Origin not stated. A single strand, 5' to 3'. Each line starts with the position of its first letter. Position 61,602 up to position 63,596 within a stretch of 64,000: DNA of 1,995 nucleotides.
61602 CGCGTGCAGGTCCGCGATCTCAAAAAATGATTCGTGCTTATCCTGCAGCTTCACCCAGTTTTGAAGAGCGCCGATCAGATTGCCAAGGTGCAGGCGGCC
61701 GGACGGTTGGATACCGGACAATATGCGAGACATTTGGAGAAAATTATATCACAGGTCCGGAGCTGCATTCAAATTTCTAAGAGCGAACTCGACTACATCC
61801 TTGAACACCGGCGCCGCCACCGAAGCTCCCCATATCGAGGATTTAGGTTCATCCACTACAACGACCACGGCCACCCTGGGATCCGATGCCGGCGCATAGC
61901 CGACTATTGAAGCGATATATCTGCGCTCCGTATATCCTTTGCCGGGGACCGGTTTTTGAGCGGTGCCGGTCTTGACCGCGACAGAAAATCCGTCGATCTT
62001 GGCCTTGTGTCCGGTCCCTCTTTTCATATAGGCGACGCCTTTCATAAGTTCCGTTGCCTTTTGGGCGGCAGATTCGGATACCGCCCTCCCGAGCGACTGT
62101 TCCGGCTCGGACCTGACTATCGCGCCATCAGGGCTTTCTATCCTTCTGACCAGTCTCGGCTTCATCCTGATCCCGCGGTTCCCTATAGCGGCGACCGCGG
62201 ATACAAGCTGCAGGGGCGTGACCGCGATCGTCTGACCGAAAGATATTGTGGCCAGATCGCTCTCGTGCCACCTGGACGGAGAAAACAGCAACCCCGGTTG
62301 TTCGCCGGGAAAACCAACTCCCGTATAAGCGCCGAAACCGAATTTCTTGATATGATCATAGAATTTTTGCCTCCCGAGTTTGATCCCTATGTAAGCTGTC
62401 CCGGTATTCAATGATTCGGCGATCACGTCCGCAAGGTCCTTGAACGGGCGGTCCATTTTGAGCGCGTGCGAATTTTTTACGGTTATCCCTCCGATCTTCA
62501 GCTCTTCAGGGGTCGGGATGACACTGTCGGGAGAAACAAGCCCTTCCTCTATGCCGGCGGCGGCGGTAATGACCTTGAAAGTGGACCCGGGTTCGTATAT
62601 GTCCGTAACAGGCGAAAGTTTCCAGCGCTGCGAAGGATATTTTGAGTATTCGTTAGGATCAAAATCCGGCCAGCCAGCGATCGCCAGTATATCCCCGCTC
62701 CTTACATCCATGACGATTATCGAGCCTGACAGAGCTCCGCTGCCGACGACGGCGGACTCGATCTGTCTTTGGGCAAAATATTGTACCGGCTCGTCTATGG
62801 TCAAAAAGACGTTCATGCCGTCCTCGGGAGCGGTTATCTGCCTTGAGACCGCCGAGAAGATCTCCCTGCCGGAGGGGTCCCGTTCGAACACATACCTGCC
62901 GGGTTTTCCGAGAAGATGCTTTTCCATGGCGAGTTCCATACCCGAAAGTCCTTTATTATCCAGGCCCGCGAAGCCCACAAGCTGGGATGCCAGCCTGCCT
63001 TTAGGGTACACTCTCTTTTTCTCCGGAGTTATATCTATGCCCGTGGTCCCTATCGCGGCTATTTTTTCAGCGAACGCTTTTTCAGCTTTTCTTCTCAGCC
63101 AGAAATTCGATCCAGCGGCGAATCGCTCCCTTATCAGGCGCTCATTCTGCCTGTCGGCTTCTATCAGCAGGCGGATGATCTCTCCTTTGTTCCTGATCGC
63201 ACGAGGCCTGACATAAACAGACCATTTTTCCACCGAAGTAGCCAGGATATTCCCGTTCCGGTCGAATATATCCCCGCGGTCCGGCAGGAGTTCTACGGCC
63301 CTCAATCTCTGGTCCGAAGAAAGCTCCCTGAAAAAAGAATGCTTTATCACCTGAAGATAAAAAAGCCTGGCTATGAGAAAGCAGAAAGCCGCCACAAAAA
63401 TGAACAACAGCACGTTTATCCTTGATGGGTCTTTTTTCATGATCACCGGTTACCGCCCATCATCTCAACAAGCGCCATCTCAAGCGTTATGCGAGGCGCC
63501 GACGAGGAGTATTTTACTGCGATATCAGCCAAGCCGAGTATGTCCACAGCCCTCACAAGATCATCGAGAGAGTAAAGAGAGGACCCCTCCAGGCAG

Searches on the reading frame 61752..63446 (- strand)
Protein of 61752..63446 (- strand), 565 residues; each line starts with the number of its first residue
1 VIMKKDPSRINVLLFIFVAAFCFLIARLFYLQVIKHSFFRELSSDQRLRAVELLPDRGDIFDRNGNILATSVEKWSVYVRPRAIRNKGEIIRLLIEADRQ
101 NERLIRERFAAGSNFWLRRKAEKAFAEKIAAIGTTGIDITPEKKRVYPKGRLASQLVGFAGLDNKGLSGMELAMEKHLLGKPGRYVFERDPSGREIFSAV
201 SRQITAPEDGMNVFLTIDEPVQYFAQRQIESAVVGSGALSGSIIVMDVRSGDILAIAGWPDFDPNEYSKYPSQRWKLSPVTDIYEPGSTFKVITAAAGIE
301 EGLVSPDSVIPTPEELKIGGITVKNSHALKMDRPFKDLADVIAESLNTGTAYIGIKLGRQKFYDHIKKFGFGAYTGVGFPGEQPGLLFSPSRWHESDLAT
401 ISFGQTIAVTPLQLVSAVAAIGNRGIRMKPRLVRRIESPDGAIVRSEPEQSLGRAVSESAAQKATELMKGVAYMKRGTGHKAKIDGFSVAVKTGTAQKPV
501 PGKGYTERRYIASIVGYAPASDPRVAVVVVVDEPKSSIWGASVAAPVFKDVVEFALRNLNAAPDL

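Call 48: find_encoding_contigs(protein=window:61752-63446:-, flank=10000, max_places=2)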
Protein window:61752-63446:- (565 aa): 2 contigs read that carry it; 2 places shown.
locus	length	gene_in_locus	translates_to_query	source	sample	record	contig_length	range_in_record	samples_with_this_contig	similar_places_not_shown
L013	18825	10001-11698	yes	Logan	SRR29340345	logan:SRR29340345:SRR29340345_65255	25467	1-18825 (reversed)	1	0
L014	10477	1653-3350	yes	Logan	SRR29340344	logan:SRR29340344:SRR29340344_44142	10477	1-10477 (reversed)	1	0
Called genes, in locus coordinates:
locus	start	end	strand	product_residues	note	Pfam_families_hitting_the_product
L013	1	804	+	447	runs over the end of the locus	PF02743:dCache_1, PF22309:HK-GC-Chemotax_sensor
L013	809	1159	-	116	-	PF20393:Pro_CA_2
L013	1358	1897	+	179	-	-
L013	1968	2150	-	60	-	-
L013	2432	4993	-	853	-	PF02861:Clp_N, PF23569:NBD_SMAX1, PF00004:AAA, PF17871:AAA_lid_9, PF00004:AAA, PF07724:AAA_2, PF07728:AAA_5, PF10431:ClpB_D2-small, +9 more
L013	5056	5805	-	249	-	-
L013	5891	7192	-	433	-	-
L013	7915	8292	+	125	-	PF00072:Response_reg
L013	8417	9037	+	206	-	PF00753:Lactamase_B, PF23023:Anti-Pycsar_Apyc1 (faint)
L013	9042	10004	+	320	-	PF06144:DNA_pol3_delta (weak), PF21694:DNA_pol3_delta_C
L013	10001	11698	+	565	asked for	PF03717:PBP_dimer, PF00905:Transpeptidase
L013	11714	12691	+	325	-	PF00579:tRNA-synt_1b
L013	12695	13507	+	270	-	PF02616:SMC_ScpA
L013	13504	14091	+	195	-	PF04079:SMC_ScpB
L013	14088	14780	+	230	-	PF13413:HTH_25, PF13464:RodZ_C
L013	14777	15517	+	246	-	PF13353:Fer4_12 (weak), PF04055:Radical_SAM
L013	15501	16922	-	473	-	-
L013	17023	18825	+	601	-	?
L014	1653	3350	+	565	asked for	PF03717:PBP_dimer, PF00905:Transpeptidase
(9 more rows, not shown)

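Call 58: search_protein_families(library=phrogs, proteins=[L013:1358-1894:+], max_evalue=1)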
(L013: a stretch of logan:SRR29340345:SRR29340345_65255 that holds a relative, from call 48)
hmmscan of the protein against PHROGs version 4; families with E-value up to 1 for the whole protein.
L013:1358-1894:+ (179 aa): 1 family
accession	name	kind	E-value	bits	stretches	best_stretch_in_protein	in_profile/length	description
phrog_35869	-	DNA, RNA and nucleotide metabolism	0.2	12.7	1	112-143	74-105/130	DNA binding protein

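Call 84: search_protein_families(library=padloc, proteins=[L013:1358-1894:+], max_evalue=0.1)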
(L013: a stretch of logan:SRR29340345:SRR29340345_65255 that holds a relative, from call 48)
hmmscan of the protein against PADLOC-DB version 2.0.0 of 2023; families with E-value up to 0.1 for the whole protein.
L013:1358-1894:+ (179 aa): 1 family
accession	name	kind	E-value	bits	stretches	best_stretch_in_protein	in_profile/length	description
PDLC03005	Hp2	-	0.023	11.3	1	48-122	202-274/359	-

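Call 85: search_protein_families(library=pfam, proteins=[L013:1358-1894:+, L013:5891-7189:-, L013:5056-5802:-], max_evalue=0.1)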
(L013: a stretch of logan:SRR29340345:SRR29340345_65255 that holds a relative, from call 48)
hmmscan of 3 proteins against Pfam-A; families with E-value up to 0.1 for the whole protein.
L013:1358-1894:+ (179 aa): 0 families

L013:5891-7189:- (432 aa): 0 families

L013:5056-5802:- (248 aa): 0 families
